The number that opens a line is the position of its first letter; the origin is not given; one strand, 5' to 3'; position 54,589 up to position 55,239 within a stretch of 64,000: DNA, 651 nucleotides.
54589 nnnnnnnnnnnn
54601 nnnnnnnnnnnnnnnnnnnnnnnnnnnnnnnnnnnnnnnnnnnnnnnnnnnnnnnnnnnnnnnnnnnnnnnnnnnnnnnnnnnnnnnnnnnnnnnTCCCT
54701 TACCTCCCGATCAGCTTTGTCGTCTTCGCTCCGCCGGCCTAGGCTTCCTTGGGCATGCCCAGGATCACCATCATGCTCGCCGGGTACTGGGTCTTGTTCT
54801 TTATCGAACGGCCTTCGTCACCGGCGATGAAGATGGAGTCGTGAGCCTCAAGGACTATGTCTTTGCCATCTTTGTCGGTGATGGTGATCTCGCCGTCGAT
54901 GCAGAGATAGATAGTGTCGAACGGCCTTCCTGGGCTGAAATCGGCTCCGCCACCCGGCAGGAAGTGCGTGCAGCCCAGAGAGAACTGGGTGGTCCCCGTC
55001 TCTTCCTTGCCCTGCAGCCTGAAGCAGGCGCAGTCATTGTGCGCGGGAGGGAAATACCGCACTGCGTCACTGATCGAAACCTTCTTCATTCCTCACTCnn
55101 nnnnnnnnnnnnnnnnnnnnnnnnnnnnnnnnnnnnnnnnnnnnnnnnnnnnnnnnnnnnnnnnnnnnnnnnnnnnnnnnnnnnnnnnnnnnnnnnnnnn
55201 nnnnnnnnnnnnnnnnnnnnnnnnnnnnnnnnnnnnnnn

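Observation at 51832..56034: Compact module matching all four enzyme families of the anaerobic phloroglucinol pathway, plus a cupin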

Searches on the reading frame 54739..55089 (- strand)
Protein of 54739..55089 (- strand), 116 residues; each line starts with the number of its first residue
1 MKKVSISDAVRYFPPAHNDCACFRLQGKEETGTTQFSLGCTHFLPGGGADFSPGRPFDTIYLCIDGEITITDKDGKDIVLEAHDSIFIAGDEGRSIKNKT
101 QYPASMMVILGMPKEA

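Call 4: search_protein_families(library=pfam, proteins=[window:54739-55089:-], max_evalue=0.01)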
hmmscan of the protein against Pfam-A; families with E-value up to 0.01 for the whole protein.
window:54739-55089:- (116 aa): 1 family
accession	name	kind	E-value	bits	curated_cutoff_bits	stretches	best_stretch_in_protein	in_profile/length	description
PF07883.17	Cupin_2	-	5.1e-06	26.5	27.2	1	56-109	17-69/70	Cupin domain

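Call 19: search_solved_structures(query=window:54739-55089:-, max_evalue=1, show_alignments=2)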
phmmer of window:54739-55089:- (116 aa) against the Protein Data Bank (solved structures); distinct sequences matched with E-value up to 1: 10.
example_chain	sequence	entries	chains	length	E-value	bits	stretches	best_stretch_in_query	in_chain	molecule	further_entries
6a53_A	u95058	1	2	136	0.013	18.9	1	31-100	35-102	Novel protein with potential Cupin domain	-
6a55_A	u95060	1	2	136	0.014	18.8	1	31-100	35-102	Novel protein with potential Cupin domain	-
5tfz_A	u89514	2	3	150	0.017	18.6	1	31-100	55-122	dimethylsulfoniopropionate lyase DddK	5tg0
7f22_A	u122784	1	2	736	0.069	16.6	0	73-109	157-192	L-lactate oxidase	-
3i7d_A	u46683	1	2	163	0.078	16.4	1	29-109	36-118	sugar phosphate isomerase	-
6a54_A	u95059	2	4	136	0.13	15.7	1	31-100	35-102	Novel protein with potential Cupin domain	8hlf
3cew_A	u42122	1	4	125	0.25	14.8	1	33-108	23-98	Uncharacterized cupin protein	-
3h0g_L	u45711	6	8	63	0.4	14.1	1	42-67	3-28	DNA-directed RNA polymerases I, II, and III subunit RPABC4 | RNA polymerase II subunit Rpb12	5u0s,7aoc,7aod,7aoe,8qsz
3iwz_A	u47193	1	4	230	0.67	13.4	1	48-100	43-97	Catabolite activation-like protein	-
8fj5_A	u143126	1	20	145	1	12.9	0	49-96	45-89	Pilin_N domain-containing protein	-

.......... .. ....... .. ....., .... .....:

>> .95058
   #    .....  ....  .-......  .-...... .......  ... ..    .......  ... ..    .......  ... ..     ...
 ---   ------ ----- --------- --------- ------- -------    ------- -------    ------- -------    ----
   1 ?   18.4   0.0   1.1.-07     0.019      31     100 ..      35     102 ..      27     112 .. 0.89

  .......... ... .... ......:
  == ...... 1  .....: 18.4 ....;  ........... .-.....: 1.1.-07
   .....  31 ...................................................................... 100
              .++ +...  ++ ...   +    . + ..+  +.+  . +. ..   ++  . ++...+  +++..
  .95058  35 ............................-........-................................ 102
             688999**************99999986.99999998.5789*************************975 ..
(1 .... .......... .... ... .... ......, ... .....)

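Call 30: search_protein_families(library=ncbifam, proteins=[window:54739-55089:-], max_evalue=0.00001)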
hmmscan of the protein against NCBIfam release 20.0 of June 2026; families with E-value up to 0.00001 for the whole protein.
window:54739-55089:- (116 aa): 1 family
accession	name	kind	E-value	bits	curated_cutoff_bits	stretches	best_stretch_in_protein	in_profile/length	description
NF050094.1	BetDgalsidMYCTU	equivalog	1.7e-23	83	175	1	4-114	4-112/113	beta-D-galactosidase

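Call 44: find_homologous_proteins(query=window:54739-55089:-, max_evalue=0.001)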
Query window:54739-55089:- (116 aa): 39 proteins with E <= 0.001 among 39 candidates.
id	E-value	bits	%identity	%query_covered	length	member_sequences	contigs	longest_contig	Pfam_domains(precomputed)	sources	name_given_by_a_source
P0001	1.3e-70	253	95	100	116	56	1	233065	PF07883.18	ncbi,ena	-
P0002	3.5e-70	251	95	100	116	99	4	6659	PF07883.18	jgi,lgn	jgi:glyoxylate utilization-related uncharacterized protein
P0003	6.9e-64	231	89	98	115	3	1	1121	PF07883.18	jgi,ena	jgi:quercetin dioxygenase-like cupin family protein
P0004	2.9e-62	226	87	97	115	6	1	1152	PF07883.18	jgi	jgi:glyoxylate utilization-related uncharacterized protein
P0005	5.8e-62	225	86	99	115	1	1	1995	-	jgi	-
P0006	5.5e-61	222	86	96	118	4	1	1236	PF07883.18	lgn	-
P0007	3.0e-60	219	86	97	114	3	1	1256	PF07883.18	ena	-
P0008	1.5e-59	217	83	97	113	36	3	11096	PF07883.18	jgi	jgi:quercetin dioxygenase-like cupin family protein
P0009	1.9e-59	217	83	97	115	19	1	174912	PF07883.18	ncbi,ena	-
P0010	5.7e-59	215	83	97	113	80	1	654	PF07883.18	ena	-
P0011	3.6e-58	213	80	100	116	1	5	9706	PF07883.18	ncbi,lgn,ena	-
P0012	5.8e-58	212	82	97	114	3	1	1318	PF07883.18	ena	-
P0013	7.4e-58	212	82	97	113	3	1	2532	PF07883.18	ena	-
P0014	7.9e-58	212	82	96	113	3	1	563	PF07883.18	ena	-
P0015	1.9e-57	210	82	97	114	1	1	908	PF07883.18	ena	-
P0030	1.7e-21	94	45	95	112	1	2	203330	PF07883.18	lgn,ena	-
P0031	4.5e-21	93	42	97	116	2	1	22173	PF07883.18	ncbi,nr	ncbi:MAG: cupin domain-containing protein [Oscillospiraceae bacterium]|nr:cupin domain-containing pr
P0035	3.3e-18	84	45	93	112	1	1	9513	PF07883.18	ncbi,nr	ncbi:MAG: cupin domain-containing protein [Dehalococcoidales bacterium]|nr:cupin domain-containing p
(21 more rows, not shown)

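Call 45: find_encoding_contigs(protein=P0030, flank=6000, max_places=2)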
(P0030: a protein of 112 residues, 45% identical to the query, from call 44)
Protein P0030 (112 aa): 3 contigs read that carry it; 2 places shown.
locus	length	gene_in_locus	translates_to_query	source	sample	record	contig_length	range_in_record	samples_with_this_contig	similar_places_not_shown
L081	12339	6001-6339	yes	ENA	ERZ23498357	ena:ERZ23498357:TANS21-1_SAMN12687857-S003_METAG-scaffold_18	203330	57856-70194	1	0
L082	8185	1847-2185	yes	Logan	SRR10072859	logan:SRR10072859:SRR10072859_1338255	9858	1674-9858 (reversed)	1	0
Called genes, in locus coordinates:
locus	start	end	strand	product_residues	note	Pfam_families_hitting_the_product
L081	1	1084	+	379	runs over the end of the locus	-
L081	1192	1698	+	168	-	PF04290:DctQ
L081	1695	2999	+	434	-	PF06808:DctM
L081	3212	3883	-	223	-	PF00072:Response_reg, PF00196:GerE, PF04545:Sigma70_r4 (faint), PF08281:Sigma70_r4_2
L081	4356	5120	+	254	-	PF23441:SDR (weak), PF00106:adh_short, PF01370:Epimerase (weak), PF08659:KR, PF13561:adh_short_C2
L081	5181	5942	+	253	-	PF04199:Cyclase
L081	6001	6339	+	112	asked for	PF07883:Cupin_2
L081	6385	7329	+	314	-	PF01210:NAD_Gly3P_dh_N (weak), PF02737:3HCDH_N, PF00725:3HCDH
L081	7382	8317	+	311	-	PF05853:BKACE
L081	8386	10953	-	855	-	PF21423:AhtL-like_1st, PF00384:Molybdopterin, PF01568:Molydop_binding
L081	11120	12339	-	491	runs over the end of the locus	PF20695:UbiD_N, PF01977:UbiD, PF20696:UbiD_C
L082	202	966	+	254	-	PF23441:SDR (weak), PF00106:adh_short, PF01370:Epimerase (weak), PF08659:KR, PF13561:adh_short_C2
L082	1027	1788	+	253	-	PF04199:Cyclase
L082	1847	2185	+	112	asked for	PF07883:Cupin_2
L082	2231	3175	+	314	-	PF01210:NAD_Gly3P_dh_N (weak), PF02737:3HCDH_N, PF00725:3HCDH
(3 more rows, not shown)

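Call 46: find_encoding_contigs(protein=P0035, flank=6000, max_places=2)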
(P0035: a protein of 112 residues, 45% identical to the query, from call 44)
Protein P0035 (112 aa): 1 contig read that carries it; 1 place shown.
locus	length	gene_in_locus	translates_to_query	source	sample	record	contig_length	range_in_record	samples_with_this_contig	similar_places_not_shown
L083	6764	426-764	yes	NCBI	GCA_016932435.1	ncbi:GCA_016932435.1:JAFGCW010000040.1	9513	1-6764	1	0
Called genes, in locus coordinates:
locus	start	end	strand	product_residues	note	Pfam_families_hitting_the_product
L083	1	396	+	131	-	?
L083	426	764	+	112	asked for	PF07883:Cupin_2 (weak)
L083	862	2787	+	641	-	PF16177:ACAS_N, PF00501:AMP-binding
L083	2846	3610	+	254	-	PF00378:ECH_1, PF16113:ECH_2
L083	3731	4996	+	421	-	PF01946:Thi4 (weak), PF00890:FAD_binding_2 (weak), PF01134:GIDA (weak), PF07992:Pyr_redox_2 (weak), PF12831:FAD_oxidored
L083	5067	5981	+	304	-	PF03358:FMN_red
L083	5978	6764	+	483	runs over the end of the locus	PF00890:FAD_binding_2, PF01266:DAO, PF03486:HI0933_like (faint), PF07992:Pyr_redox_2, PF12831:FAD_oxidored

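Call 47: find_encoding_contigs(protein=P0031, flank=6000, max_places=2)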
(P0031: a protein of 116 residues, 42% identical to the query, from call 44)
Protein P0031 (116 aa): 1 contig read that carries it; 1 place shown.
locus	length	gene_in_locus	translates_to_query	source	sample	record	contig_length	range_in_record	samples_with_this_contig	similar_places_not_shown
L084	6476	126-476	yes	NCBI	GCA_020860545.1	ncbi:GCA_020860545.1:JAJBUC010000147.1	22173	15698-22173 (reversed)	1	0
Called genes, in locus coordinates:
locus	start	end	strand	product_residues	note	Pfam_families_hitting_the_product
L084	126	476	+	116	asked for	PF07883:Cupin_2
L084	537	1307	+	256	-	PF00106:adh_short, PF08659:KR, PF13561:adh_short_C2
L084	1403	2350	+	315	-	PF01210:NAD_Gly3P_dh_N (weak), PF02737:3HCDH_N, PF00725:3HCDH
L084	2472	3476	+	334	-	PF04199:Cyclase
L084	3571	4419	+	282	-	PF05853:BKACE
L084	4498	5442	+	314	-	PF03547:Mem_trans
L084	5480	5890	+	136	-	PF00636:Ribonuclease_3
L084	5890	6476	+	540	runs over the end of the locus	PF05833:NFACT_N, PF05670:NFACT-R_1, PF18297:NFACT-R_2 (weak)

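Call 57: predict_structure(alignment_id=A3)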
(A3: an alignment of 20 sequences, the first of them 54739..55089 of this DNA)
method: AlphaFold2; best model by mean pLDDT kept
length: 116 residues; sequences in the alignment: 20
mean_pLDDT: 90.5   pTM: 0.81
mean pLDDT of the five models: 90.5, 90.3, 87.0, 85.8, 85.3
residues with pLDDT >= 90: 76; 70-90: 35; 50-70: 4; < 50: 1
segments of 3 or more residues with pLDDT < 50: none
pLDDT, mean of each block of 10 residues (from residue 1): 86 93 88 81 97 87 97 95 94 94 96 70
secondary structure, 60 per line:
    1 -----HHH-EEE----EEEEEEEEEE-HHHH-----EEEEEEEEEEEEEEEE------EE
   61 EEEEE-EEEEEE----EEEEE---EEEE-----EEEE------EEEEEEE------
elements in order: E10-12 E17-26 H28-31 E37-52 E59-65 E67-72 E77-81 E85-88 E94-97 E104-110

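Call 58: search_protein_representatives(alignment_id=A3)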
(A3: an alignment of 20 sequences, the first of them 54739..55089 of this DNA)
Query: 20 sequences, 115 profile positions. Proteins with E-value up to 0.001 (for the whole library): 667; up to 1e-10: 291; up to 1e-30: 22. The best 150 are listed.
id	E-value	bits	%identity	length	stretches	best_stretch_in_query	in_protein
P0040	3.8e-47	175.0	-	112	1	1-113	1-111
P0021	4.3e-41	155.5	-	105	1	1-114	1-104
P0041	2.8e-40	152.9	-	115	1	1-114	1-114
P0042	3.3e-39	149.4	-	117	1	1-114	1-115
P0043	8.3e-38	144.9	-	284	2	4-108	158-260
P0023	1.8e-35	137.4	-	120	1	1-79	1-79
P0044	4.0e-35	136.2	-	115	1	1-113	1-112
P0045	5.2e-35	135.9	-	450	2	5-111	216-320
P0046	1.4e-34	134.4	-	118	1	1-112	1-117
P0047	8.2e-34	132.0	-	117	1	1-114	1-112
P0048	2.3e-33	130.6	-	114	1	1-114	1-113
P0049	5.0e-33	129.5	-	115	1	5-113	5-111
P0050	8.1e-33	128.8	-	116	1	1-114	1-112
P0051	1.7e-32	127.8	-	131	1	1-113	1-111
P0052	2.4e-32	127.3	-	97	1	22-114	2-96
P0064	1.3e-29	118.4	-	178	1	20-100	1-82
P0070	6.8e-28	112.9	-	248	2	8-108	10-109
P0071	8.3e-28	112.7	-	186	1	1-114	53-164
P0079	3.5e-26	107.4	-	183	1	1-80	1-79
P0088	2.2e-24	101.6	-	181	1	1-111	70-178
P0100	7.1e-23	96.8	-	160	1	1-109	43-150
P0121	1.4e-19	86.1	-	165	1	3-109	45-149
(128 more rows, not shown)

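Call 62: fold_search(model_id=the predicted structure, library=pdb)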
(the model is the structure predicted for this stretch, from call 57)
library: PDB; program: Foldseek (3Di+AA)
matches with E <= 10: 1872; with E <= 0.001: 656
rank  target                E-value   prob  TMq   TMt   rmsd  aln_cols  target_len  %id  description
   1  6l2f_A                1.9e-10  1.00  0.82  0.81   2.3       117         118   19  Crystal structure of a cupin protein (tm1459, H54AH58A mutant) in copper (Cu) substituted form (released 2020-04-01)
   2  6l2e_A                2.6e-10  1.00  0.82  0.81   2.3       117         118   19  Crystal structure of a cupin protein (tm1459, H52A mutant) in copper (Cu) substituted form (released 2020-04-01)
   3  8hjz_A                3.3e-10  1.00  0.82  0.81   2.3       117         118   18  Crystal structure of a cupin protein (tm1459, H52A/H58Q mutant) in copper (Cu) substituted form (released 2023-06-14)
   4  8zyg_A                4.1e-10  1.00  0.82  0.81   2.3       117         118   19  Crystal structure of a cupin protein (tm1459, I49C-4py/H52A/C106D mutant) in copper (Cu) substituted form (released 2024-09-04)
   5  9jew_A                4.5e-10  1.00  0.82  0.81   2.3       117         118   20  Crystal structure of a cupin protein (tm1459, C106V mutant) in iron (Fe) substituted form (released 2025-05-07)
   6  9jew_B                5.3e-10  1.00  0.83  0.84   2.3       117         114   19  Crystal structure of a cupin protein (tm1459, C106V mutant) in iron (Fe) substituted form (released 2025-05-07)
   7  8awn                  6.3e-10  1.00  0.83  0.87   2.1       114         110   16  Crystal structure of a manganese-containing cupin (tm1459) from Thermotoga maritima, variant C106Q (released 2023-03-08)
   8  8hjx_A                6.3e-10  1.00  0.82  0.81   2.3       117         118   18  Crystal structure of a cupin protein (tm1459, H52A/H58E mutant) in copper (Cu) substituted form (released 2023-06-14)
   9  8zyh_B                6.3e-10  1.00  0.83  0.83   2.5       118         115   18  Crystal structure of a cupin protein (tm1459, I49C-4py/H52A/H54A/C106D mutant) in copper (Cu) substituted form (released 2024-09-04)
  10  8zyh_A                6.6e-10  1.00  0.83  0.81   2.3       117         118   18  Crystal structure of a cupin protein (tm1459, I49C-4py/H52A/H54A/C106D mutant) in copper (Cu) substituted form (released 2024-09-04)
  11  8hjy_B                7.0e-10  1.00  0.83  0.83   2.3       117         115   19  Crystal structure of a cupin protein (tm1459, H52A/H58E/F104W mutant) in copper (Cu) substituted form (released 2023-06-14)
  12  8hjy_A                7.4e-10  1.00  0.82  0.81   2.3       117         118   19  Crystal structure of a cupin protein (tm1459, H52A/H58E/F104W mutant) in copper (Cu) substituted form (released 2023-06-14)
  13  1vj2_A                8.7e-10  1.00  0.83  0.85   2.2       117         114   18  Crystal structure of a novel family of manganese-containing cupin (tm1459) from thermotoga maritima at 1.65 A resoluti (released 2003-12-09)
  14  5wse_B                9.2e-10  1.00  0.82  0.83   2.3       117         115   18  Crystal structure of a cupin protein (tm1459) in osmium (Os) substituted form I (released 2017-05-31)
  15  8hjx_B                1.1e-09  1.00  0.83  0.84   2.3       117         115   18  Crystal structure of a cupin protein (tm1459, H52A/H58E mutant) in copper (Cu) substituted form (released 2023-06-14)
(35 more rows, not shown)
